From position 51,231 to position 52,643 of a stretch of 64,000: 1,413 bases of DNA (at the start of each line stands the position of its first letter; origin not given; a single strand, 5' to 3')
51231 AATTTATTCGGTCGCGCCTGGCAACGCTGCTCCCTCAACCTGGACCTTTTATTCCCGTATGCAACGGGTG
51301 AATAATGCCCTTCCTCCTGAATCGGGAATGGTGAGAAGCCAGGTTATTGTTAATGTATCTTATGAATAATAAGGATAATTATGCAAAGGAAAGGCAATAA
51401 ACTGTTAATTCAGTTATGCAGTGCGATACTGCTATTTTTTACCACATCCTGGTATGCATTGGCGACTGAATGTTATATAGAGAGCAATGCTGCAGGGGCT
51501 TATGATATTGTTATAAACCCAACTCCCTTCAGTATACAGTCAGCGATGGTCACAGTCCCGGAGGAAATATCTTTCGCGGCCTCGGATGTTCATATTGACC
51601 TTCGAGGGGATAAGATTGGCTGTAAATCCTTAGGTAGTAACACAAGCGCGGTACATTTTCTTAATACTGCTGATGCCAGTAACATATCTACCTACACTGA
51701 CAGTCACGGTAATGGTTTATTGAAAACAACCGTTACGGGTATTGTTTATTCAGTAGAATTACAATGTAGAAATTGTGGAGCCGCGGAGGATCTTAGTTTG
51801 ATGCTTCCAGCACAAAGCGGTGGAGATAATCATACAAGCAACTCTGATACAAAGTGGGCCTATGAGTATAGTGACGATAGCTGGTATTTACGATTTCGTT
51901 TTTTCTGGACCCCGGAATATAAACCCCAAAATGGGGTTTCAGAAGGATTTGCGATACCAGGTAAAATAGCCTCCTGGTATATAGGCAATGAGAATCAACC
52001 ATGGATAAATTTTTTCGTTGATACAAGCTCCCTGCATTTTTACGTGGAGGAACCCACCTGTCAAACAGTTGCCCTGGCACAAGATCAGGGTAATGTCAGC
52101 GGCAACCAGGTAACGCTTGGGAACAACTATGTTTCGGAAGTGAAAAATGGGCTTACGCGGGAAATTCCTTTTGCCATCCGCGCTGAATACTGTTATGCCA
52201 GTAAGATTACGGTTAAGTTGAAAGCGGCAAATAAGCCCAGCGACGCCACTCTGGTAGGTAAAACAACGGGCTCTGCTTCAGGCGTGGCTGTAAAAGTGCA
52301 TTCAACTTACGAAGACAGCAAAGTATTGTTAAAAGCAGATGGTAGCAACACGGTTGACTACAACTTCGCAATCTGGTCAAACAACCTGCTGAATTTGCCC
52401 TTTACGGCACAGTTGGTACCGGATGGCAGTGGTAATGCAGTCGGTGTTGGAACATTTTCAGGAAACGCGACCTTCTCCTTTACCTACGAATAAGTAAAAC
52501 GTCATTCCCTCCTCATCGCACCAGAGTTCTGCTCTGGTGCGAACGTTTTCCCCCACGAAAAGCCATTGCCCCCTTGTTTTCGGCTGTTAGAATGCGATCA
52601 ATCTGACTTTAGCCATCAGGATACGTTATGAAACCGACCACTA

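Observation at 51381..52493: Tip adhesin gene of the fimbrial operon looks like a compositional outlier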

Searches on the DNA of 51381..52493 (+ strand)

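Call 5: search_dna_similar(query=window:51381-52493:+, collection=ecoli_genomes, mode=near, rows=spread, max_rows=40)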
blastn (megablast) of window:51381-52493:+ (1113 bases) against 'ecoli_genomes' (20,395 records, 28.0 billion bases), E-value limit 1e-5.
Records with a match: 435; places in all: 436; records where one place covers at least 80% of the query: 428.
Genomes with a match: 435 of 5426; with a place that covers at least 80% of the query: 428. Places per genome that has any: lowest 1, median 1, highest 2. On chromosomes: 436 places; on plasmids: 0.
Best place of each record, by identity: >=99% 10; 95-99% 1; 90-95% 12; 80-90% 409; 60-80% 3.
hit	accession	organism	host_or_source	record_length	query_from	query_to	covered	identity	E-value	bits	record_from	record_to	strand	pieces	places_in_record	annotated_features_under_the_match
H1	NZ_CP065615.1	Escherichia coli strain FDAARGOS_943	missing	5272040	1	1113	100%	100.0%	0e+0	2056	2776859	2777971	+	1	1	fimbrial protein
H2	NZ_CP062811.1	Escherichia coli strain Res13-Sevr-PER07-33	Sus scrofa domesticus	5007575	1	1113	100%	90.2%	0e+0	1452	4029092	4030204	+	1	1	fimbrial protein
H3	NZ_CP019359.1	Escherichia coli strain XH990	Homo sapiens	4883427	1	1113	100%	89.5%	0e+0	1408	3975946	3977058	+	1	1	fimbrial protein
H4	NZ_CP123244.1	Escherichia coli strain YZMc3-1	chicken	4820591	1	1113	100%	89.5%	0e+0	1408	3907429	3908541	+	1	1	fimbrial protein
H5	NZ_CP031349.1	Escherichia coli O145 strain RM9467-C1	Cattle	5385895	1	1113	100%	89.3%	0e+0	1397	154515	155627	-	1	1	fimbrial protein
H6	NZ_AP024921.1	Escherichia coli O145:H28 strain 12E115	Homo sapiens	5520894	1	1113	100%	89.3%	0e+0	1397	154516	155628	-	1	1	fimbrial protein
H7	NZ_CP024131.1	Escherichia coli strain 14EC007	clinical patient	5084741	1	1113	100%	89.2%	0e+0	1391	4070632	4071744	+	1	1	fimbrial protein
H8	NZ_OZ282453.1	Escherichia coli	restricted access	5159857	1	1113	100%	88.8%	0e+0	1363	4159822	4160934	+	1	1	fimbrial protein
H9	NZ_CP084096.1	Escherichia coli O78 strain 3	Homo sapiens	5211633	1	1113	100%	85.7%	0e+0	1170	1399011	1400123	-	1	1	fimbrial protein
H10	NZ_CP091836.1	Escherichia coli strain SWYHX138.33gt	Equus ferus caballus (Thoroughbred)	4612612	1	1113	100%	85.6%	0e+0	1164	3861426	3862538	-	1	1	fimbrial protein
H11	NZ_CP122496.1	Escherichia coli strain a7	duck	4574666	1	1113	100%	80.8%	0e+0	856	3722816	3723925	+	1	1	fimbrial protein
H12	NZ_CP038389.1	Escherichia coli O55:H7 strain DEC5B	Homo sapiens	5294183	1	1113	100%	80.6%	0e+0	839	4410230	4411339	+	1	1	fimbrial protein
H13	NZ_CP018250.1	Escherichia coli strain 10671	Cattle faeces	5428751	1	1113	100%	80.5%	0e+0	833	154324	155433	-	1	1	fimbrial protein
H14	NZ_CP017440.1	Escherichia coli O157:H7 strain 3384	Cattle Hide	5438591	1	1113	100%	80.5%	0e+0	833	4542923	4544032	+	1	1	fimbrial protein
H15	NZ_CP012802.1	Escherichia coli O157:H7 strain WS4202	derived from CIP 106327 (Collection de ...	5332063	1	1113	100%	80.5%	0e+0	833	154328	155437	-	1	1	fimbrial protein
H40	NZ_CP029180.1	Escherichia coli strain H9Ecoli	Homo sapiens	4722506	732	1113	34%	91.6%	1e-146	529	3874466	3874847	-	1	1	fimbrial protein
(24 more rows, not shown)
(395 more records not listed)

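Call 7: search_dna_similar(query=window:51381-52040:+, collection=ecoli_genomes, mode=distant, rows=spread, max_rows=30)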
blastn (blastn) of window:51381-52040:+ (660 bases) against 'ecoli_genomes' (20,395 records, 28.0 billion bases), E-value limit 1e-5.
Records with a match: 616; places in all: 617; records where one place covers at least 80% of the query: 608.
Genomes with a match: 616 of 5426; with a place that covers at least 80% of the query: 608. Places per genome that has any: lowest 1, median 1, highest 2. On chromosomes: 617 places; on plasmids: 0.
Best place of each record, by identity: >=99% 5; 95-99% 6; 80-90% 91; 60-80% 514.
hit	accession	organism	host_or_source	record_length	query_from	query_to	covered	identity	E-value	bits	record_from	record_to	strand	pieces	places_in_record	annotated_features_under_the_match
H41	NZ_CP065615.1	Escherichia coli strain FDAARGOS_943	missing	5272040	1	660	100%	100.0%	0e+0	1191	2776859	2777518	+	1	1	fimbrial protein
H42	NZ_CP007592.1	Escherichia coli O157:H16 strain Santai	duck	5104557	1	660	100%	88.9%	0e+0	862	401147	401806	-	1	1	fimbrial protein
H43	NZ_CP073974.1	Escherichia coli strain MB22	Poultry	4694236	1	660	100%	87.1%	0e+0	808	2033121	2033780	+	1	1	fimbrial protein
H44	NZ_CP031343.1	Escherichia coli O145 strain RM10425-C1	cattle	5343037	1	660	100%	87.0%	0e+0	803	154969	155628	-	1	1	fimbrial protein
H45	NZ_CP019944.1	Escherichia coli strain DSM 103246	chicken carcass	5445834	1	660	100%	80.2%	1e-168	602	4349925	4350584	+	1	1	fimbrial protein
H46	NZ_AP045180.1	Escherichia coli strain JNEC-KY204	Homo sapiens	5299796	1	641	97%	73.3%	2e-95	359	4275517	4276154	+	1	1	fimbrial protein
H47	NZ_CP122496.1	Escherichia coli strain a7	duck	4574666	1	641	97%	73.3%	4e-99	370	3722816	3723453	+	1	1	fimbrial protein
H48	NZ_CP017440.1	Escherichia coli O157:H7 strain 3384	Cattle Hide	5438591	1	641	97%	73.2%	2e-97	366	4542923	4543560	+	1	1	fimbrial protein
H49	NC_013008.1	Escherichia coli O157:H7 str. TW14359 strain TW14359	-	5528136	1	641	97%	73.2%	2e-97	366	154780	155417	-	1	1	fimbrial protein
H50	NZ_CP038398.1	Escherichia coli O157:H7 strain DEC4E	Homo sapiens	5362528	1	641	97%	73.2%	2e-97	366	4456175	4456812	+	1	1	fimbrial protein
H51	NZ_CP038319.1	Escherichia coli O157:H7 strain NE122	bovine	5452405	1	641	97%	73.2%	2e-97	366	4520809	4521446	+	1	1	fimbrial protein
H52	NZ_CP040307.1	Escherichia coli strain F1 E4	cattle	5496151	1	641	97%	73.2%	2e-97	366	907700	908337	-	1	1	fimbrial protein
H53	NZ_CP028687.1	Escherichia coli strain 110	cattle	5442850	1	641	97%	73.2%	2e-97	366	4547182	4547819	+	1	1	fimbrial protein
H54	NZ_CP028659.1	Escherichia coli strain 120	cattle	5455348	1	641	97%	73.2%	2e-97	366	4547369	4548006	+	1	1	fimbrial protein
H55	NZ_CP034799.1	Escherichia coli strain 2009C-4687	missing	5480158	1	641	97%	73.2%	2e-97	366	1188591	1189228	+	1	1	fimbrial protein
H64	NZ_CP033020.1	Escherichia coli ATCC 8739 strain ATCC 8739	not collected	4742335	1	645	98%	65.3%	2e-27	133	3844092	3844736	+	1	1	fimbrial protein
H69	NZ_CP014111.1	Escherichia coli strain FDAARGOS_144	Homo sapiens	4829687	1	646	98%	64.3%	2e-14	90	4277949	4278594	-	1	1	fimbrial protein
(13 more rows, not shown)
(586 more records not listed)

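Call 8: search_dna_similar(query=window:52041-52493:+, collection=ecoli_genomes, mode=distant, rows=spread, max_rows=30)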
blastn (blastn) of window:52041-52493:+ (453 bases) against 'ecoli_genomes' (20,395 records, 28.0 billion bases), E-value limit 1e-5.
Records with a match: 621; places in all: 621; records where one place covers at least 80% of the query: 604.
Genomes with a match: 621 of 5426; with a place that covers at least 80% of the query: 604. Places per genome that has any: lowest 1, median 1, highest 1. On chromosomes: 621 places; on plasmids: 0.
Best place of each record, by identity: >=99% 11; 90-95% 405; 80-90% 16; 60-80% 189.
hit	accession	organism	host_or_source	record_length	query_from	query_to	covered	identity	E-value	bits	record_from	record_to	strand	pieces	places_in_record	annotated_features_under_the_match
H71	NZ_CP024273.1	Escherichia coli strain F9792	missing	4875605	1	453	100%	100.0%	0e+0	818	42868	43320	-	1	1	fimbrial protein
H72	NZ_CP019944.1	Escherichia coli strain DSM 103246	chicken carcass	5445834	1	453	100%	92.5%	0e+0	664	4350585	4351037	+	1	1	fimbrial protein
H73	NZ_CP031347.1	Escherichia coli O145 strain RM9873-C1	cattle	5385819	1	453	100%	92.3%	0e+0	660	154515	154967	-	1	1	fimbrial protein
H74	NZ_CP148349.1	Escherichia coli strain Z1323HEC0399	Homo sapiens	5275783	1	453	100%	92.3%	0e+0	660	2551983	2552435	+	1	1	fimbrial protein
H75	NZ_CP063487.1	Escherichia coli strain EF7-18-51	Gallus gallus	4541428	3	453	100%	91.6%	0e+0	643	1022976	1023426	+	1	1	fimbrial protein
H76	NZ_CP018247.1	Escherichia coli strain 7784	Cattle faeces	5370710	3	453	100%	90.9%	6e-177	629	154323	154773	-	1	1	fimbrial protein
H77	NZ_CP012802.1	Escherichia coli O157:H7 strain WS4202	derived from CIP 106327 (Collection de ...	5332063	3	453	100%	90.9%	6e-177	629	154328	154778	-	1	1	fimbrial protein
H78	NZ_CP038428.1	Escherichia coli O157:H7 strain 611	bovine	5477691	3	453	100%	90.9%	6e-177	629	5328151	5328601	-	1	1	fimbrial protein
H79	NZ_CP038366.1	Escherichia coli O157:H7 strain F6667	missing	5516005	3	453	100%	90.9%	6e-177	629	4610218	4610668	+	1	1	fimbrial protein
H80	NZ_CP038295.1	Escherichia coli O55:H7 strain TB182A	Homo sapiens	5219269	3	453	100%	90.9%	6e-177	629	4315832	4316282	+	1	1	fimbrial protein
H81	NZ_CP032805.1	Escherichia coli strain ERL05-0623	Bobby veal steak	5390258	3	453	100%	90.9%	6e-177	629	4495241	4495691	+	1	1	fimbrial protein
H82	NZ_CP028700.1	Escherichia coli strain 105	cattle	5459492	3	453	100%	90.9%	6e-177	629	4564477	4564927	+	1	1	fimbrial protein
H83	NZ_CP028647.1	Escherichia coli strain 130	cattle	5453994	3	453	100%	90.9%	6e-177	629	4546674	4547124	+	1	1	fimbrial protein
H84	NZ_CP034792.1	Escherichia coli strain 2009C-3378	missing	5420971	3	453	100%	90.9%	6e-177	629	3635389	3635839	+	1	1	fimbrial protein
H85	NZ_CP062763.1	Escherichia coli O157:H7 strain Z885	Bovine Faeces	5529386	3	453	100%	90.9%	6e-177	629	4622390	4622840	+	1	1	fimbrial protein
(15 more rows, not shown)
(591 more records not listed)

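Call 17: get_annotated_region(hit=H2, flank=8000)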
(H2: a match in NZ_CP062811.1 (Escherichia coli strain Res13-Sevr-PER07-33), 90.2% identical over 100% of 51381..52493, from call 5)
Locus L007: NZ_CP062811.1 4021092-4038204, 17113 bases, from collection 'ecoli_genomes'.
description: Escherichia coli strain Res13-Sevr-PER07-33 chromosome, complete genome
organism: Escherichia coli strain Res13-Sevr-PER07-33 (NCBI taxid 562)
replicon: chromosome; assembly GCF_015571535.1
host: Sus scrofa domesticus; source: feces; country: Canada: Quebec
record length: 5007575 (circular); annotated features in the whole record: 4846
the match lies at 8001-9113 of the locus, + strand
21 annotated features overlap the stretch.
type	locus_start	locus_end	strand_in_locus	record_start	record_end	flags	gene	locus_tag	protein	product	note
CDS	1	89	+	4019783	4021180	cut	pcnB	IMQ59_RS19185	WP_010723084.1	polynucleotide adenylyltransferase PcnB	-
CDS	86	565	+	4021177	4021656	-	folK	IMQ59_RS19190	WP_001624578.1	2-amino-4-hydroxy-6-hydroxymethyldihydropteridine diphosphokinase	-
CDS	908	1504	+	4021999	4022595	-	-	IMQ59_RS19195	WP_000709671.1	fimbrial protein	-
CDS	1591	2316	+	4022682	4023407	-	-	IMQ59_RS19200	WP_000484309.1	fimbrial chaperone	-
CDS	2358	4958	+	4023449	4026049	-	-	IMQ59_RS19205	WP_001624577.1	outer membrane usher protein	-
CDS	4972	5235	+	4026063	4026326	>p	-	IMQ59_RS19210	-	fimbrial protein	incomplete; partial in the middle of a contig; missing C-terminus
CDS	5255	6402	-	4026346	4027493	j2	-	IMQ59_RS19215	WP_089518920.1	IS3 family transposase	programmed frameshift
CDS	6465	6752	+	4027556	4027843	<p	-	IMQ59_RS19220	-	fimbrial protein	incomplete; partial in the middle of a contig; missing N-terminus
CDS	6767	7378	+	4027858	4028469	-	-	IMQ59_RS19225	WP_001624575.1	fimbrial protein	-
CDS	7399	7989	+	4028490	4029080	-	-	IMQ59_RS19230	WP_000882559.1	fimbrial-like protein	-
CDS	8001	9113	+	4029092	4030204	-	-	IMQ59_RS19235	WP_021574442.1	fimbrial protein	-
CDS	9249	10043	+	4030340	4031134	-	panB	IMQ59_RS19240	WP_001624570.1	3-methyl-2-oxobutanoate hydroxymethyltransferase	-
CDS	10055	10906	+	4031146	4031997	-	panC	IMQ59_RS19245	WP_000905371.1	pantoate--beta-alanine ligase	-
CDS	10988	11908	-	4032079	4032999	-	rpnC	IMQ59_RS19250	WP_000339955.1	recombination-promoting nuclease RpnC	-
CDS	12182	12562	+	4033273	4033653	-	panD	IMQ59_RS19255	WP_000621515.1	aspartate 1-decarboxylase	-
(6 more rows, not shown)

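Call 18: get_annotated_region(hit=H5, flank=8000)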
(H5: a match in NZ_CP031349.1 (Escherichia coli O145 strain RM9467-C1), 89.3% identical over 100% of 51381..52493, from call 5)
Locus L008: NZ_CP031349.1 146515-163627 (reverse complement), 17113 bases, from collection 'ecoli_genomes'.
description: Escherichia coli O145 strain RM9467-C1 chromosome, complete genome
organism: Escherichia coli O145 strain RM9467-C1 (NCBI taxid 1055538)
replicon: chromosome; assembly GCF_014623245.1
host: Cattle; source: feces; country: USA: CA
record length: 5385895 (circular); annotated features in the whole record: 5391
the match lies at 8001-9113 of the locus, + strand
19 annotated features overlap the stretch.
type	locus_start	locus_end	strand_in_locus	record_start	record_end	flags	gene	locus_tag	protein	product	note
CDS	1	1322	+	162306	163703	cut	pcnB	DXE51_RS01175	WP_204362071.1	polynucleotide adenylyltransferase PcnB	-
CDS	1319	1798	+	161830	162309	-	folK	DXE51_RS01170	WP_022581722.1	2-amino-4-hydroxy-6-hydroxymethyldihydropteridine diphosphokinase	-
CDS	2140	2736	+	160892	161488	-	-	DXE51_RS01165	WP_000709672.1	fimbrial protein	-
CDS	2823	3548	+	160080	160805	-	-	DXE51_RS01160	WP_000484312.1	fimbrial chaperone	-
CDS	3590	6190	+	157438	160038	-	-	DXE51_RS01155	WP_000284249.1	outer membrane usher protein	-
CDS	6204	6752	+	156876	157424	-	-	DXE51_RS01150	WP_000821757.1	fimbrial protein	-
CDS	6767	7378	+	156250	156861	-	-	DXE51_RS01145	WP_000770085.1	fimbrial protein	-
CDS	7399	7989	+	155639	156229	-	-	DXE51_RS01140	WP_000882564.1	fimbrial-like protein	-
CDS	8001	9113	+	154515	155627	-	-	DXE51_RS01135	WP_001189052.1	fimbrial protein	-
CDS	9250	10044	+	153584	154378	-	panB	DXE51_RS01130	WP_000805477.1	3-methyl-2-oxobutanoate hydroxymethyltransferase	-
CDS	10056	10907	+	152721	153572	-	panC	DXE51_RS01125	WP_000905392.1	pantoate--beta-alanine ligase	-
CDS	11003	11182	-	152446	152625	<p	-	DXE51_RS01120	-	hypothetical protein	incomplete; partial in the middle of a contig; missing N-terminus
CDS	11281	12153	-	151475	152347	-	rpnC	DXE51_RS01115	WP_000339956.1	recombination-promoting nuclease RpnC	-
CDS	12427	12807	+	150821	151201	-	panD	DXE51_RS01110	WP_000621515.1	aspartate 1-decarboxylase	-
CDS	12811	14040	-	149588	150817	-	yadE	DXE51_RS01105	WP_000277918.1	polysaccharide deacetylase family protein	-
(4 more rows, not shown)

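Call 19: get_annotated_region(hit=H9, flank=8000)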
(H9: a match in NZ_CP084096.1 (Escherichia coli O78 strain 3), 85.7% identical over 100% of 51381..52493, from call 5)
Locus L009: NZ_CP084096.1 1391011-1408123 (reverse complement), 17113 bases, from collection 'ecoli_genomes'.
description: Escherichia coli O78 strain 3 chromosome, complete genome
organism: Escherichia coli O78 strain 3 (NCBI taxid 2072463)
replicon: chromosome; assembly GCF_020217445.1
host: Homo sapiens; source: sputum; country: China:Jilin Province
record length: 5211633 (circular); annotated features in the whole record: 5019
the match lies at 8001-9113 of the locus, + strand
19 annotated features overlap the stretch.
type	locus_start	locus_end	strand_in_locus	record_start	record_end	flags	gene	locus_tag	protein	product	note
CDS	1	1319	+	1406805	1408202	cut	pcnB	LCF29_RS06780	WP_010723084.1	polynucleotide adenylyltransferase PcnB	-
CDS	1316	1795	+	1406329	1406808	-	folK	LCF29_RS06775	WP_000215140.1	2-amino-4-hydroxy-6-hydroxymethyldihydropteridine diphosphokinase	-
CDS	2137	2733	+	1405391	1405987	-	-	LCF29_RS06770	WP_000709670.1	fimbrial protein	-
CDS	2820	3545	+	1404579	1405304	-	-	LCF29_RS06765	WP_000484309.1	fimbrial chaperone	-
CDS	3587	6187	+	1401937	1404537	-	-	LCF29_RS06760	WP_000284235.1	outer membrane usher protein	-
CDS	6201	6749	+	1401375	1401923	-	-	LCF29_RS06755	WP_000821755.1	fimbrial protein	-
CDS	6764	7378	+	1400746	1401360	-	-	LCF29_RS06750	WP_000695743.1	fimbrial protein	-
CDS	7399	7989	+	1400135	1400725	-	-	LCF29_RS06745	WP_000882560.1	fimbrial-like protein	-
CDS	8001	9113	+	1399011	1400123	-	-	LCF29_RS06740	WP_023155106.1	fimbrial protein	-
CDS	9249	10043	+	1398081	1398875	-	panB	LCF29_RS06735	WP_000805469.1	3-methyl-2-oxobutanoate hydroxymethyltransferase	-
CDS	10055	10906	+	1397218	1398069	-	panC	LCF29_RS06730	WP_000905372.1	pantoate--beta-alanine ligase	-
CDS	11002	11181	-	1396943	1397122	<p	-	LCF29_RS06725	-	hypothetical protein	incomplete; partial in the middle of a contig; missing N-terminus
CDS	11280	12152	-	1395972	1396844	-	rpnC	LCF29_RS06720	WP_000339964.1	recombination-promoting nuclease RpnC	-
CDS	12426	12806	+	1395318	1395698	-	panD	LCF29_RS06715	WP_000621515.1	aspartate 1-decarboxylase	-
CDS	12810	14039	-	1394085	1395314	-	yadE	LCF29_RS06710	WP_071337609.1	polysaccharide deacetylase family protein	-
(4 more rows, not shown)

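Call 20: get_annotated_region(hit=H45, flank=8000)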
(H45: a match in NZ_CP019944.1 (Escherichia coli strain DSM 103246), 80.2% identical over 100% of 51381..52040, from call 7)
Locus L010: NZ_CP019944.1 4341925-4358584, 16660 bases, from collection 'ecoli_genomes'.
description: Escherichia coli strain DSM 103246 chromosome, complete genome
organism: Escherichia coli strain DSM 103246 (NCBI taxid 562)
replicon: chromosome; assembly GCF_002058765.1
host: -; source: chicken carcass; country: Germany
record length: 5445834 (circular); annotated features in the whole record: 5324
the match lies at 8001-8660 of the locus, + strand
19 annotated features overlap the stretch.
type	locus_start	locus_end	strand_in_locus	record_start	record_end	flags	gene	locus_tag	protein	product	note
CDS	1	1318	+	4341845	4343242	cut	pcnB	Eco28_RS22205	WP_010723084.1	polynucleotide adenylyltransferase PcnB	-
CDS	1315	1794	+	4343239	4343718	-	folK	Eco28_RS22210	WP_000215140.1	2-amino-4-hydroxy-6-hydroxymethyldihydropteridine diphosphokinase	-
CDS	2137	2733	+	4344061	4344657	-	-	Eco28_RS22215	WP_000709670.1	fimbrial protein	-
CDS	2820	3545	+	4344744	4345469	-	-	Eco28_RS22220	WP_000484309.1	fimbrial chaperone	-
CDS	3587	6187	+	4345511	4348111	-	-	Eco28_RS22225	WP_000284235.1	outer membrane usher protein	-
CDS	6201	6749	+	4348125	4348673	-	-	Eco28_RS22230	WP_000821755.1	fimbrial protein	-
CDS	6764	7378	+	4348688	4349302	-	-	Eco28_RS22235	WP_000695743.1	fimbrial protein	-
CDS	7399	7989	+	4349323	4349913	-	-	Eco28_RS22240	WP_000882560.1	fimbrial-like protein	-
CDS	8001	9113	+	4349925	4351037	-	-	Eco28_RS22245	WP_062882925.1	fimbrial protein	-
CDS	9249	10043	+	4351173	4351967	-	panB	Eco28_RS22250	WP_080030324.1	3-methyl-2-oxobutanoate hydroxymethyltransferase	-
CDS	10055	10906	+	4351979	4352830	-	panC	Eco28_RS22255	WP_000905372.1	pantoate--beta-alanine ligase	-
CDS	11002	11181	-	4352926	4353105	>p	-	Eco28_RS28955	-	hypothetical protein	incomplete; partial in the middle of a contig; missing N-terminus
CDS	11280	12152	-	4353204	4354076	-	rpnC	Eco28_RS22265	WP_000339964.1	recombination-promoting nuclease RpnC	-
CDS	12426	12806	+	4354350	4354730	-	panD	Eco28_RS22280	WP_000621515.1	aspartate 1-decarboxylase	-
CDS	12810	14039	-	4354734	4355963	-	yadE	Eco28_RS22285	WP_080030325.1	polysaccharide deacetylase family protein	-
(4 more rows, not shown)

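Call 21: get_annotated_region(hit=H64, flank=8000)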
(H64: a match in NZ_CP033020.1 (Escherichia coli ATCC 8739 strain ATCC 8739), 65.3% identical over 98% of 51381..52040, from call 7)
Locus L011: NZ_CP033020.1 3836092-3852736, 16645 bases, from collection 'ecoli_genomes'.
description: Escherichia coli ATCC 8739 chromosome, complete genome
organism: Escherichia coli ATCC 8739 strain ATCC 8739 (NCBI taxid 481805)
replicon: chromosome; assembly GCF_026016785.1
host: not collected; source: not collected; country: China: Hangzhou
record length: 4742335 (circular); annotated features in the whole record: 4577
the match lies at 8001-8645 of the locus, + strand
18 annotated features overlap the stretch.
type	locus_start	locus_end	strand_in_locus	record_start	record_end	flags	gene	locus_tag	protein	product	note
CDS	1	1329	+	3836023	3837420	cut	pcnB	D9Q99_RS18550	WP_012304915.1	polynucleotide adenylyltransferase PcnB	-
CDS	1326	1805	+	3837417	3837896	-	folK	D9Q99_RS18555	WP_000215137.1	2-amino-4-hydroxy-6-hydroxymethyldihydropteridine diphosphokinase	-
CDS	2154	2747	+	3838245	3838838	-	-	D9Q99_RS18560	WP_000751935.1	fimbrial protein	-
CDS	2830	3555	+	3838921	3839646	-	-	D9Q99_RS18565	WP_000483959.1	fimbrial chaperone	-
CDS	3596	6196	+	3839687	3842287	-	-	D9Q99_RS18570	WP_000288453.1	outer membrane usher protein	-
CDS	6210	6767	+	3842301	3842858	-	-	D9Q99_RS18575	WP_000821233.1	fimbrial protein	-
CDS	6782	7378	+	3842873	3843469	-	-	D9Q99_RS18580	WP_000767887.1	fimbrial protein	-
CDS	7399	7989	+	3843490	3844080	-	-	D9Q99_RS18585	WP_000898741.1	fimbrial-like protein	-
CDS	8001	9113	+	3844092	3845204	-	-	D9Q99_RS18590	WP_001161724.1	fimbrial protein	-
CDS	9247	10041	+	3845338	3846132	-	panB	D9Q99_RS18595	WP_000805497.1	3-methyl-2-oxobutanoate hydroxymethyltransferase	-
CDS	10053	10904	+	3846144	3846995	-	panC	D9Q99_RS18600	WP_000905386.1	pantoate--beta-alanine ligase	-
CDS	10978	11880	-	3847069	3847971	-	rpnC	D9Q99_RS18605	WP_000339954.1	recombination-promoting nuclease RpnC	-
CDS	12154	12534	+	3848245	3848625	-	panD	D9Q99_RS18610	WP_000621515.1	aspartate 1-decarboxylase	-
CDS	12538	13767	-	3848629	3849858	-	yadE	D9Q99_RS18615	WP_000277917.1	polysaccharide deacetylase family protein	-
CDS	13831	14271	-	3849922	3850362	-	yadI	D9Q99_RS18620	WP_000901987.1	PTS sugar transporter subunit IIA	-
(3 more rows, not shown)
